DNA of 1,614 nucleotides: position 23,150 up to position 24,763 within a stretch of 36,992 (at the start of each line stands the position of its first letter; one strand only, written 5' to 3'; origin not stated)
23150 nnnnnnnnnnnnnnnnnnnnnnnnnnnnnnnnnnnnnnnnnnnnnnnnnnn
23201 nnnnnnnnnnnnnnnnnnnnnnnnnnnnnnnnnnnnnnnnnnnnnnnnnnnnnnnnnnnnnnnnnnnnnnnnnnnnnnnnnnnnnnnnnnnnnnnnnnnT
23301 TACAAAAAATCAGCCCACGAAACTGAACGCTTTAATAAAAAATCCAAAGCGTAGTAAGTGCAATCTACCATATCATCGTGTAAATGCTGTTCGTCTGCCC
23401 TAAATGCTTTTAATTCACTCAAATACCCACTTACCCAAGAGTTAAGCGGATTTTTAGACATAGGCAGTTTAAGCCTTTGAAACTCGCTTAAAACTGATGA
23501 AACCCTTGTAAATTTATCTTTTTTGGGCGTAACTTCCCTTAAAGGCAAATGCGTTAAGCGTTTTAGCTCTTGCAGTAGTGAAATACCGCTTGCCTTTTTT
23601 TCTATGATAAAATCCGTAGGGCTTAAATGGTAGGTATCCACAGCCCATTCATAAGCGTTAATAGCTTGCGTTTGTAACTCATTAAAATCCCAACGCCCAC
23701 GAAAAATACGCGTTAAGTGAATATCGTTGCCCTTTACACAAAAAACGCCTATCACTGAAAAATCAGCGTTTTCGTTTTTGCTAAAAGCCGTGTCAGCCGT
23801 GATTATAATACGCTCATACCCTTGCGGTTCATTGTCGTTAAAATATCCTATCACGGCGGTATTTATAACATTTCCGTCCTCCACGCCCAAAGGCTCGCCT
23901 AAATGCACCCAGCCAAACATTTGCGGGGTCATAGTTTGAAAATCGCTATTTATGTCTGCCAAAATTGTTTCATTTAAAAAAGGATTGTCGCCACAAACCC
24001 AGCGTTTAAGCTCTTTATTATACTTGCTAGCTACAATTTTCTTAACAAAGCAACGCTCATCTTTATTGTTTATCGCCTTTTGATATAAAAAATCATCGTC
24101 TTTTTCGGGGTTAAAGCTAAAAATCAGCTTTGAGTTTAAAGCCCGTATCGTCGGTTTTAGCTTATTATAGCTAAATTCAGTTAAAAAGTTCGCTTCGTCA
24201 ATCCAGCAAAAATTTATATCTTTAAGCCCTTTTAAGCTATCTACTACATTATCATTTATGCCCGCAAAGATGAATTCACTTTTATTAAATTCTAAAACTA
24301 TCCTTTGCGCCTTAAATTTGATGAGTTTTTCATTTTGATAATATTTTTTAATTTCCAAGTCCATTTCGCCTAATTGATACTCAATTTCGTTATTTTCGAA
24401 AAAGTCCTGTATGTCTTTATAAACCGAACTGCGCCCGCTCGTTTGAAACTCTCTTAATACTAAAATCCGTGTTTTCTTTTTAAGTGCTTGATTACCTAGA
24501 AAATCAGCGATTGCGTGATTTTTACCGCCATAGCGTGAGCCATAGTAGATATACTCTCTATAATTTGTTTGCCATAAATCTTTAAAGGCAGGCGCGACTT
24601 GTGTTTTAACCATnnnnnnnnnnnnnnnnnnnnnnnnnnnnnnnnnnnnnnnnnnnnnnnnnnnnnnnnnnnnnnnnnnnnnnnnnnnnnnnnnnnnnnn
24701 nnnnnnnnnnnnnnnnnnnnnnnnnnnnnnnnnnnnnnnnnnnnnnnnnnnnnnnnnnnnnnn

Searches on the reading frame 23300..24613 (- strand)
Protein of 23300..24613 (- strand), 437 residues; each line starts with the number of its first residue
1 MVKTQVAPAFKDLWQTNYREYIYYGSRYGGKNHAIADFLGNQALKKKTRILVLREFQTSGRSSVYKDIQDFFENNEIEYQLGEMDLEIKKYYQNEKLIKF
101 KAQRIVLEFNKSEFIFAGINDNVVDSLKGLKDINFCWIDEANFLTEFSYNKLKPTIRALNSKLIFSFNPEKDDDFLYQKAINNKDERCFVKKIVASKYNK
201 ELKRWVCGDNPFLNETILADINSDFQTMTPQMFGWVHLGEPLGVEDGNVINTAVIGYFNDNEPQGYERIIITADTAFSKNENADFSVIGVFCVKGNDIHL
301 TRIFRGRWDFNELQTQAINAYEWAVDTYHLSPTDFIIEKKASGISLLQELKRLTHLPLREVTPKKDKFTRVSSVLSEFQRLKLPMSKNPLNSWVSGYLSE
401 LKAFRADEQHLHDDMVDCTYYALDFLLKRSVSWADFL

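Call 48: search_protein_families(library=phrogs, proteins=[window:23300-24613:-], max_evalue=0.001)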
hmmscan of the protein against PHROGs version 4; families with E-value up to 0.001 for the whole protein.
window:23300-24613:- (437 aa): 6 families
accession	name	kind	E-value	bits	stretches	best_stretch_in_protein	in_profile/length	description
phrog_2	-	head and packaging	4e-35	122.8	1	12-430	272-596/807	terminase large subunit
phrog_3717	-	head and packaging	3.3e-34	119.6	1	2-281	7-264/277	terminase large subunit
phrog_38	-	head and packaging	1.4e-24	87.8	1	245-429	523-706/760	terminase large subunit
phrog_5573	-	head and packaging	1.8e-22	81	1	258-424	75-232/250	terminase large subunit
phrog_979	-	head and packaging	7.4e-15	55.6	1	268-432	435-605/642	terminase large subunit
phrog_8711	-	head and packaging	2e-05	25.6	1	2-70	9-78/89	terminase large subunit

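Call 55: search_dna_similar(query=window:23300-24613:-, collection=phages, mode=protein, max_rows=12)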
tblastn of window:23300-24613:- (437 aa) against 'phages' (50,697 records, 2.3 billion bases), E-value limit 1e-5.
Records with a match: 1964; places in all: 1967; records where one place covers at least 80% of the query: 6.
Best place of each record, by identity: <60% 1964.
By first word of the organism name: Klebsiella 519; Pseudomonas 367; Escherichia 351; Salmonella 158; Vibrio 72; Enterococcus 67; Acinetobacter 50; Shigella 39; Campylobacter 23; Bacteriophage 20; and 69 more.
By host as written in the record: - 292; Klebsiella pneumoniae 239; Pseudomonas aeruginosa 154; Escherichia coli 99; Pseudomonas aeruginosa PAO1 91; Escherichia coli DSM 12242 43; Escherichia coli K-12 MG1655 33; Pseudomonas sp. 30; and 450 more.
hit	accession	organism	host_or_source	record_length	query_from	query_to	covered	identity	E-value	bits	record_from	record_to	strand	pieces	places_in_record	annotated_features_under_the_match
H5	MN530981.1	Campylobacter phage DA10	Campylobacter jejuni subsp. jejuni ...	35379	5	436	99%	51.4%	2e-124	403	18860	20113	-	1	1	large terminase subunit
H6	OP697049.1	Campylobacter phage PC22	Campylobacter jejuni 49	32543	5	436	99%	49.5%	2e-120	392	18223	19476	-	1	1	large terminase subunit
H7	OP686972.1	Campylobacter phage PC11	Campylobacter jejuni L26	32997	5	436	99%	49.5%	2e-120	392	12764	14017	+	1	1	terminase large subunit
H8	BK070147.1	Bacteriophage sp.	Helicobacter sp. MIT 05-5294 genome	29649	2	433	99%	41.2%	8e-92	309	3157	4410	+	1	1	hypothetical protein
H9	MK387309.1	Pseudoalteromonas phage C7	Pseudoalteromonas atlantica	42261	4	400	91%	23.7%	1e-8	64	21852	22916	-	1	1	putative terminase large subunit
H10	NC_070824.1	Pseudoalteromonas phage C7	Pseudoalteromonas atlantica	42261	4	400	91%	23.7%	1e-8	64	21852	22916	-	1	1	terminase large subunit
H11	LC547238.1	Enterococcus phage phiM1EF2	Entercoccus fecalis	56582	18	365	80%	24.9%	1e-7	60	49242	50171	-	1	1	putative phage terminase large subunit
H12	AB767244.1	Edwardsiella phage MSW-3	-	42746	8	296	66%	28.9%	5e-17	90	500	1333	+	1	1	putative terminase, large subunit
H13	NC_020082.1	Edwardsiella phage MSW-3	-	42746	8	296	66%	28.9%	5e-17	90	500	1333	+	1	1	terminase large subunit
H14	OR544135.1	Pasteurella phage Pmp4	Pasteurella multocida Past30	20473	6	326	73%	26.0%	6e-14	80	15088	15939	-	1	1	terminase large subunit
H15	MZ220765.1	Edwardsiella phage PVN06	Edwardsiella ictaluri strain E1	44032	8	296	66%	28.8%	9e-16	86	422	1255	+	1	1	terminase large subunit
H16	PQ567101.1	Pseudomonas phage HHBS42_2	Pseudomonas aeruginosa BWKH 42 (DSM ...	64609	5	269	61%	31.4%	7e-20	99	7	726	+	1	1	terminase large subunit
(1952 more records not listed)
